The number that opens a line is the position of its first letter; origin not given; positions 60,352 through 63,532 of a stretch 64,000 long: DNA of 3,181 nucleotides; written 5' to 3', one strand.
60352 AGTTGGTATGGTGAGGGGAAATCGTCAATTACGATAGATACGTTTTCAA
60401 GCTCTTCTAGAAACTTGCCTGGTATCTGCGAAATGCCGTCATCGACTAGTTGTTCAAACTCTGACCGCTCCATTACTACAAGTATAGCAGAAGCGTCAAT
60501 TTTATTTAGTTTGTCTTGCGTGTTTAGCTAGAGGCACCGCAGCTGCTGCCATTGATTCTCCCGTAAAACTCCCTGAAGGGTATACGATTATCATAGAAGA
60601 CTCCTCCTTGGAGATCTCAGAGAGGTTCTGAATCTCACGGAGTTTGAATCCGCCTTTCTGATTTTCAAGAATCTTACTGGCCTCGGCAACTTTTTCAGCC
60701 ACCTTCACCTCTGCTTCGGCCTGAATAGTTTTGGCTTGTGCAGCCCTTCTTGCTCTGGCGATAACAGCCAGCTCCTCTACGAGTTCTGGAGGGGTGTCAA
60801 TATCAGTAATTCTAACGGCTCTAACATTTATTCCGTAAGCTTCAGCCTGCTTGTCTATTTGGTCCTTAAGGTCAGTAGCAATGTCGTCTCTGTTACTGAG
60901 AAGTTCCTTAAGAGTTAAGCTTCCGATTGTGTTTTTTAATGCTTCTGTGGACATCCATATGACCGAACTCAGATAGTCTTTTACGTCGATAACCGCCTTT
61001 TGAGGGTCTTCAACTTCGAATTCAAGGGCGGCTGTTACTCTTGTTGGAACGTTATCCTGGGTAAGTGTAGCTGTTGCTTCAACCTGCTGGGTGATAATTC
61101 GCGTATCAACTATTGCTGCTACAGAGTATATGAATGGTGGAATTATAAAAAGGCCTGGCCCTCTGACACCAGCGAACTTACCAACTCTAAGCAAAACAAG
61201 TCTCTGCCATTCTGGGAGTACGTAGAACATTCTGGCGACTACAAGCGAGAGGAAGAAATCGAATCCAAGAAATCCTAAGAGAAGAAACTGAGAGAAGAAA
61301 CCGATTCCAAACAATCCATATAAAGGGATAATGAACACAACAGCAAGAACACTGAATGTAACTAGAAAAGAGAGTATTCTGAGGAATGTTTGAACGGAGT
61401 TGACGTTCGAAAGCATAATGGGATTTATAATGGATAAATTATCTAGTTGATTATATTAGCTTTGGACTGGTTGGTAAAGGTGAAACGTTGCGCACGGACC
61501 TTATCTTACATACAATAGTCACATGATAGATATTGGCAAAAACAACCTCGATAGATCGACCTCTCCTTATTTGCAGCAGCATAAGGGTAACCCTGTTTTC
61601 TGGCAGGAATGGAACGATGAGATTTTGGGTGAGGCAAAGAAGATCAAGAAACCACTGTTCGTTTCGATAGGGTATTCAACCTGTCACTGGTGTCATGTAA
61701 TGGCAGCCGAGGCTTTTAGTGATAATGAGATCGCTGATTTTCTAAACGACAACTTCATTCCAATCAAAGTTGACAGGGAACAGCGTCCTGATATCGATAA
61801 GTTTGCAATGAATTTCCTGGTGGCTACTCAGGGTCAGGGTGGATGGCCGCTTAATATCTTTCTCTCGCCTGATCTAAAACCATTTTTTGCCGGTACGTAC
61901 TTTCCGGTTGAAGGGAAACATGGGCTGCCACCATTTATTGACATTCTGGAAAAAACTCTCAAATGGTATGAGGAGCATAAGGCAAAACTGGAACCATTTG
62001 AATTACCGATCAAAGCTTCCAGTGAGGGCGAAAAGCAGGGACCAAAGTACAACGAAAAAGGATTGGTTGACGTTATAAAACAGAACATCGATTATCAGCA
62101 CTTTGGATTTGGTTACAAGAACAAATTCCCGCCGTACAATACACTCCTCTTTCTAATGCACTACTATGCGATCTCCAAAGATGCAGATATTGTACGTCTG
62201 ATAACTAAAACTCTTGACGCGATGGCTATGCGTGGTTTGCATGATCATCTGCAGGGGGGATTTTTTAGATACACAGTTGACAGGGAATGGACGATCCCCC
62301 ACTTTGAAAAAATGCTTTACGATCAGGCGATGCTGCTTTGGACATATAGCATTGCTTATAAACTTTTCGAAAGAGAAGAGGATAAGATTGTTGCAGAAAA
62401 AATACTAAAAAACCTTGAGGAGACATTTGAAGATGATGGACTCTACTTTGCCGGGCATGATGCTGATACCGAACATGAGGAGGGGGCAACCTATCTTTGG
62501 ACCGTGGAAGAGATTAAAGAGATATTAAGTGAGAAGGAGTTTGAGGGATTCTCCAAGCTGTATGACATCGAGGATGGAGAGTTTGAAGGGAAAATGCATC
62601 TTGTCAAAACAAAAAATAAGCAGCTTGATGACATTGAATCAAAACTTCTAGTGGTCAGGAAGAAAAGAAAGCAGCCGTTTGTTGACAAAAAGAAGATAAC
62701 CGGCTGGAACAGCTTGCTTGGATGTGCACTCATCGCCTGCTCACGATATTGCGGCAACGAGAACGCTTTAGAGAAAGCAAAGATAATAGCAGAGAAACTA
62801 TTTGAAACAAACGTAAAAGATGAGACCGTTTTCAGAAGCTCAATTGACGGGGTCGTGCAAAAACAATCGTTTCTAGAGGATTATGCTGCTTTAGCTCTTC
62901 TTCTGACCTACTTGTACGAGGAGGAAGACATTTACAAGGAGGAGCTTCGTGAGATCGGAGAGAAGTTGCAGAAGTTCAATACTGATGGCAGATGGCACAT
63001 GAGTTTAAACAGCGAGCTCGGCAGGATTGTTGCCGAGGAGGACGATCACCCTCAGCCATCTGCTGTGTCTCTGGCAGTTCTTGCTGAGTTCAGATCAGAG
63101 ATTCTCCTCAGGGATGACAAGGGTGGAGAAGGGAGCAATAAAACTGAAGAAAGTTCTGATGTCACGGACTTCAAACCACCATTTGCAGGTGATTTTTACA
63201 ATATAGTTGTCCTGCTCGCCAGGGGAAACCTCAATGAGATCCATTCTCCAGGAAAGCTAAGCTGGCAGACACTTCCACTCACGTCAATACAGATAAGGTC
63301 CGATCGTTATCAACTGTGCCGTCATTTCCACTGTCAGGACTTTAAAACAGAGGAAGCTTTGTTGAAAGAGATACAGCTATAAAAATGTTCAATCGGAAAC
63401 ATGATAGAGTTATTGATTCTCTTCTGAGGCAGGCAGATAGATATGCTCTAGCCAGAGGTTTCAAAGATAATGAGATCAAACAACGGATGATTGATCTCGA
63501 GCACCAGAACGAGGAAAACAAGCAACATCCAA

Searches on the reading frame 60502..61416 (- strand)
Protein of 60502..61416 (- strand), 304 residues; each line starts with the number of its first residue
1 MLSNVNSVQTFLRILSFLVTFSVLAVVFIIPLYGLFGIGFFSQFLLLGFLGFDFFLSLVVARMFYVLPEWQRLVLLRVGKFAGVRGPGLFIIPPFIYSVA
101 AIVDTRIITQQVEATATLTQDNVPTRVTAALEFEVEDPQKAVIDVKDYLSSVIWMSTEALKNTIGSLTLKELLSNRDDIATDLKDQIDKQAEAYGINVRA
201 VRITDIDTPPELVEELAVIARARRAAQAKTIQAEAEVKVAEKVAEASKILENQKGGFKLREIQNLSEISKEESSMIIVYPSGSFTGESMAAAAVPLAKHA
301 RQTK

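Call 17: search_protein_families(library=pfam, proteins=[window:60502-61416:-], max_evalue=0.001)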
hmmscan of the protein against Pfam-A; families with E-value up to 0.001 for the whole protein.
window:60502-61416:- (304 aa): 2 families
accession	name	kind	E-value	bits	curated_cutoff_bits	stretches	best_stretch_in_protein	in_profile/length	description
PF01145.31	Band_7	-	2.8e-32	112.6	23.6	1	66-236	2-175/176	SPFH domain / Band 7 family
PF13421.11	Band_7_1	-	3.9e-05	23.8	24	1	139-217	127-204/211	SPFH domain-Band 7 family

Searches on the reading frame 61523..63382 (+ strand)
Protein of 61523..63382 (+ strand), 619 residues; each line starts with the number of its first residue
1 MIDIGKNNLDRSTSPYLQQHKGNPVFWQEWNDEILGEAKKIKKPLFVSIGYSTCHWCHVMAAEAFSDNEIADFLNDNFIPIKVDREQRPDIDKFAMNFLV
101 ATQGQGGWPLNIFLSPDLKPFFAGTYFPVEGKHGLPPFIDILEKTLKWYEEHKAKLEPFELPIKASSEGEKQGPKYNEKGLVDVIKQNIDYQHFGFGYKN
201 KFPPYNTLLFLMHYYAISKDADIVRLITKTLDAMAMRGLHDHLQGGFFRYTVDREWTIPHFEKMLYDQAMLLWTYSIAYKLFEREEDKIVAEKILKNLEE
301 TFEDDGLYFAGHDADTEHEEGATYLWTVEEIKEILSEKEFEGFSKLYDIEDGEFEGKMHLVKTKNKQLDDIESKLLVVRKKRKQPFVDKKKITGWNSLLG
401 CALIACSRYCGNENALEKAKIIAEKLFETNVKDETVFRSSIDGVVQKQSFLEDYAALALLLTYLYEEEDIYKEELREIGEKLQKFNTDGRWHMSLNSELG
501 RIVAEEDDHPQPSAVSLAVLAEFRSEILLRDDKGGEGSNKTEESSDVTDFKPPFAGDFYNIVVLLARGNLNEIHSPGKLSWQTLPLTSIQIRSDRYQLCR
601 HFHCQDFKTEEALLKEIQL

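Call 17: search_protein_families(library=pfam, proteins=[window:61523-63382:+], max_evalue=0.001)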
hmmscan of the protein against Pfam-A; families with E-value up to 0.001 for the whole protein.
window:61523-63382:+ (619 aa): 3 families
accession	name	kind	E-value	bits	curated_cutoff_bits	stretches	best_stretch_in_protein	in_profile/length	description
PF03190.21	Thioredox_DsbH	-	1e-63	214.6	27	1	6-157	1-152/163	Protein of unknown function, DUF255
PF13899.12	Thioredoxin_7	-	4.5e-09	36.7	27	1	27-90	2-65/83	Thioredoxin-like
PF13098.12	Thioredoxin_2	-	0.00052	20.8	27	0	38-90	1-55/104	Thioredoxin-like domain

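Call 86: find_encoding_contigs(protein=window:61523-63382:+, flank=10000, max_places=1)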
Protein window:61523-63382:+ (619 aa): 2 contigs read that carry it; 1 place shown.
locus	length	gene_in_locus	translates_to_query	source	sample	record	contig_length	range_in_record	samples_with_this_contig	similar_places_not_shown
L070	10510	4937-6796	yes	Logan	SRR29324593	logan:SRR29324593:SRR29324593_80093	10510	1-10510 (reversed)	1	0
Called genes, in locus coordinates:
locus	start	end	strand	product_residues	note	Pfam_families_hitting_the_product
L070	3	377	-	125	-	?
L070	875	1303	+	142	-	-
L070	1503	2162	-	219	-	PF10646:Germane (weak)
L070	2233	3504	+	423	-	-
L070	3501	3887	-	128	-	PF06262:Zincin_1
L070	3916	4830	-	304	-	PF01145:Band_7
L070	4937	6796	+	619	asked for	PF03190:Thioredox_DsbH, PF13899:Thioredoxin_7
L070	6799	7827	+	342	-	-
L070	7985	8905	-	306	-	PF02325:CCB3_YggT (weak)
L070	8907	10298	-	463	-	PF00919:UPF0004, PF04055:Radical_SAM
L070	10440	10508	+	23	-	?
